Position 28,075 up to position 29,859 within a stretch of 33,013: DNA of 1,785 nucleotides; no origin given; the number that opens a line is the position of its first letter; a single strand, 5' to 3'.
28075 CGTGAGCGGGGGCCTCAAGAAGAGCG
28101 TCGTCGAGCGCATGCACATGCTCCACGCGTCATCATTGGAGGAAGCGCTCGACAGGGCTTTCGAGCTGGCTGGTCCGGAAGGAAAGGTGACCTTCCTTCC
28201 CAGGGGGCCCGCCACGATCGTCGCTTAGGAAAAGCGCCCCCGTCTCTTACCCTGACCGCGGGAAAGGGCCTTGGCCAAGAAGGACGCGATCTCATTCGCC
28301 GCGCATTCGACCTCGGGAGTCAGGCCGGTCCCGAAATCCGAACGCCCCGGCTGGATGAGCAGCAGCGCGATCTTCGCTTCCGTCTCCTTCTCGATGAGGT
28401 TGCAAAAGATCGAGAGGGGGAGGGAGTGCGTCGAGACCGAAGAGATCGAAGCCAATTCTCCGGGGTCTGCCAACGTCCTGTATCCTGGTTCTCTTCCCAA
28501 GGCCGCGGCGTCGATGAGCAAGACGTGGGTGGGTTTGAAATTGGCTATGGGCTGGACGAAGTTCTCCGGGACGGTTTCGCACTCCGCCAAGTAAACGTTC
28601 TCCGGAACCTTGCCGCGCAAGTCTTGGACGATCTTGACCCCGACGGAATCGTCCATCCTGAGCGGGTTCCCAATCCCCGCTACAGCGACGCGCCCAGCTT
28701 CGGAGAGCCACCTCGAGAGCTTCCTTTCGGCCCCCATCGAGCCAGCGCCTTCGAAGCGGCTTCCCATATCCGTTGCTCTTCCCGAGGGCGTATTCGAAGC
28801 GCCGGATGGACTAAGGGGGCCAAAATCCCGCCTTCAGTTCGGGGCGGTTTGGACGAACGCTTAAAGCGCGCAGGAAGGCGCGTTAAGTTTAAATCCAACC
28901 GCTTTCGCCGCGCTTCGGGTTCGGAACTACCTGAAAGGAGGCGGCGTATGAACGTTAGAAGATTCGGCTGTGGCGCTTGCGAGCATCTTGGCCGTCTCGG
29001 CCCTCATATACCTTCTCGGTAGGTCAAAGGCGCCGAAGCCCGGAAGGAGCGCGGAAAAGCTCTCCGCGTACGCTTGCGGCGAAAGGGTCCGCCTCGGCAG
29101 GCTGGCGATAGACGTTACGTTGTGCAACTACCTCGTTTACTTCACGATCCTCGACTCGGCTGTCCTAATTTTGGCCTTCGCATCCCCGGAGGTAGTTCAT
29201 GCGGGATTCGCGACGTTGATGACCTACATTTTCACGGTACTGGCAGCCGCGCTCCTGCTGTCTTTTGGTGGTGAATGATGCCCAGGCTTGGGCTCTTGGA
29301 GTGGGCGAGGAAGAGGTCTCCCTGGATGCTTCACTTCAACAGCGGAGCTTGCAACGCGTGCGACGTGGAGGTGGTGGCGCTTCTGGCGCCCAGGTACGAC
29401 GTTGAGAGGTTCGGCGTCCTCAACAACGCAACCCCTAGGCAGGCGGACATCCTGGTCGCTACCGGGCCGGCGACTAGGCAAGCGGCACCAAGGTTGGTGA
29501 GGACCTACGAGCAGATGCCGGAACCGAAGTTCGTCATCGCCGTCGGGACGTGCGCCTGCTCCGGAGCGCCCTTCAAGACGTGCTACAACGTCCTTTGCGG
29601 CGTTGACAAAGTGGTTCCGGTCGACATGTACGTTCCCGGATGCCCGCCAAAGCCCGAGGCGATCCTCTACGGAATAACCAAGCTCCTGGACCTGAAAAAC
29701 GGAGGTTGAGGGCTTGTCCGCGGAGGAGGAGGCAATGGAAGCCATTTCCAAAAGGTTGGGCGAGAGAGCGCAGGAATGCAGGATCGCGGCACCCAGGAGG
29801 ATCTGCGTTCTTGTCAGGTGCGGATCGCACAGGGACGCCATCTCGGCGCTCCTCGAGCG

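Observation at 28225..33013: [NiFe] hydrogenase encoded in complex-I gene order (nuoA-B-CD-H-I-J...) with intact Ni-Fe ligands and a dedicated maturation protease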

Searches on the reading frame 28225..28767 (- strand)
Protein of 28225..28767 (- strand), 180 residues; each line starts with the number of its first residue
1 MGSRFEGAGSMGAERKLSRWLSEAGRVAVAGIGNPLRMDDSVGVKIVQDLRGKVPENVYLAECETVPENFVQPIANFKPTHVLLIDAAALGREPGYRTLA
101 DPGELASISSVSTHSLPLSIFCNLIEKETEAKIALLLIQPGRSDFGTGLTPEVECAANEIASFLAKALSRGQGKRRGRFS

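Call 4: search_protein_families(library=pfam, proteins=[window:28225-28767:-], max_evalue=0.01)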
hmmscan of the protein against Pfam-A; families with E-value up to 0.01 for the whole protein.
window:28225-28767:- (180 aa): 1 family
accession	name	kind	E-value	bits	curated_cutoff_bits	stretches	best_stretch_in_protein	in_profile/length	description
PF01750.23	HycI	-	2.4e-13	50.5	23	1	45-162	2-125/130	Hydrogenase maturation protease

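Call 32: search_protein_families(library=ncbifam, proteins=[window:28225-28767:-], max_evalue=0.00001)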
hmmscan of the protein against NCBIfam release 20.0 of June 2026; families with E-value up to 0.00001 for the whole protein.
window:28225-28767:- (180 aa): 7 families
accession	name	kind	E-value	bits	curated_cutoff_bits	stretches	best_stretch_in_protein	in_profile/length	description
TIGR00142.1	hycI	equivalog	2e-30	105.5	119.1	1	29-168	3-142/146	hydrogenase maturation peptidase HycI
TIGR00072.1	hydrog_prot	superfamily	5.6e-28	97.8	47.45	1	29-167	2-144/145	hydrogenase maturation protease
NF007777.0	PRK10466.1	equivalog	3.9e-09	36.5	190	1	27-169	3-150/164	HyaD/HybD family hydrogenase maturation endopeptidase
TIGR00130.1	frhD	equivalog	2.7e-08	34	134.95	1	26-165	4-148/153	coenzyme F420-reducing hydrogenase, FrhD protein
TIGR00140.1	hupD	subfamily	3.3e-07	30.4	151.8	1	28-167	2-146/151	HyaD/HybD family hydrogenase maturation endopeptidase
NF007616.0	PRK10264.1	equivalog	2.3e-06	27.4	261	1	24-150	3-135/195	hydrogenase 1 maturation protease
NF045519.1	NiFeSe_H2_mat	exception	9.9e-06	25.4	190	0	26-152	2-131/152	NiFeSe hydrogenase maturation protease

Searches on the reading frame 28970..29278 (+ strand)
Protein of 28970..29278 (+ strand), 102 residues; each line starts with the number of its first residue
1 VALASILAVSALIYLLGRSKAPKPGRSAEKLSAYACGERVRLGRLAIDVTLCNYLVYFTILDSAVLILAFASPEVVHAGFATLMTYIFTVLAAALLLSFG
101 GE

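Call 4: search_protein_families(library=pfam, proteins=[window:28970-29278:+], max_evalue=0.01)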
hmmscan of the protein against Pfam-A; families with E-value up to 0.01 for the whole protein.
window:28970-29278:+ (102 aa): 1 family
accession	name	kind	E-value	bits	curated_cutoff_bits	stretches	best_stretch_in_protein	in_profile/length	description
PF00507.24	Oxidored_q4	-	0.00062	20.3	23.3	1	14-93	5-87/99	NADH-ubiquinone/plastoquinone oxidoreductase, chain 3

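Call 32: search_protein_families(library=ncbifam, proteins=[window:28970-29278:+], max_evalue=0.00001)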
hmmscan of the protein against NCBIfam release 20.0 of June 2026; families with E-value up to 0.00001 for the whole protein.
window:28970-29278:+ (102 aa): 0 families

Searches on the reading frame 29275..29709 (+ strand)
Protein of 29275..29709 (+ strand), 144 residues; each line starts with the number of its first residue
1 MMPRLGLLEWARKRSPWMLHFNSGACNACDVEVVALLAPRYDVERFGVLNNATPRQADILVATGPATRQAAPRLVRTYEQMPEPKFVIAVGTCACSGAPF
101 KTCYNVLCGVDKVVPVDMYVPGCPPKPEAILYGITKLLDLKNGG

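Call 4: search_protein_families(library=pfam, proteins=[window:29275-29709:+], max_evalue=0.01)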
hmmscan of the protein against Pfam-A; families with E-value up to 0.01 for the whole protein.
window:29275-29709:+ (144 aa): 1 family
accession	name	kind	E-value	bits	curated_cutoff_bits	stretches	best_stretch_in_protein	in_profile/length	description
PF01058.29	Oxidored_q6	-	3.5e-30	104.8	27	1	26-137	1-128/128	NADH ubiquinone oxidoreductase, 20 Kd subunit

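Call 32: search_protein_families(library=ncbifam, proteins=[window:29275-29709:+], max_evalue=0.00001)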
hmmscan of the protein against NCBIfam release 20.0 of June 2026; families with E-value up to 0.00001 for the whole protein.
window:29275-29709:+ (144 aa): 13 families
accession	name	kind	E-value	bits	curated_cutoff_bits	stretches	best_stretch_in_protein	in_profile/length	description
NF005012.1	PRK06411.1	subfamily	2.6e-51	173.5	116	1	7-137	27-154/166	NADH-quinone oxidoreductase subunit NuoB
TIGR01957.1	nuoB_fam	subfamily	1.7e-47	161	142.7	1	7-138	10-139/145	NADH-quinone oxidoreductase subunit B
NF011391.0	PRK14816.1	equivalog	6e-46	156.5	283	1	7-137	45-173/196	NADH-quinone oxidoreductase subunit B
NF011394.0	PRK14819.1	equivalog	7.5e-46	156.8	312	1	7-137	24-152/264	NADH-quinone oxidoreductase subunit B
NF011388.0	PRK14813.1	equivalog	2.4e-41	141.6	294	1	7-140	21-152/189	NADH dehydrogenase subunit B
NF011395.0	PRK14820.1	equivalog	1.6e-40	138.8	263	1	10-140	29-156/180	NADH-quinone oxidoreductase subunit B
NF011393.0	PRK14818.1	equivalog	2.2e-40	138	255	1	7-138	24-152/173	NADH dehydrogenase subunit B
NF009808.0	PRK13292.1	equivalog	1.3e-38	132.4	1156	1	7-137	18-145/791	NADH-quinone oxidoreductase subunit B/C/D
NF011390.0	PRK14815.1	equivalog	9.6e-37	126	281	1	8-138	27-154/183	NADH dehydrogenase subunit B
NF011392.0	PRK14817.1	equivalog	3.3e-36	124.7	271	1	8-137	30-156/182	NADH-quinone oxidoreductase subunit B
NF011389.0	PRK14814.1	equivalog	7.3e-36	123.7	285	1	8-137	27-153/186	NADH dehydrogenase subunit B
TIGR03294.1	FrhG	equivalog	1.5e-06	28.1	245.5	1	58-139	52-142/228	coenzyme F420 hydrogenase subunit gamma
NF045875.1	F420_non_VhuG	exception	2.9e-06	26.8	450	0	106-141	132-167/286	F420-non-reducing hydrogenase subunit VhuG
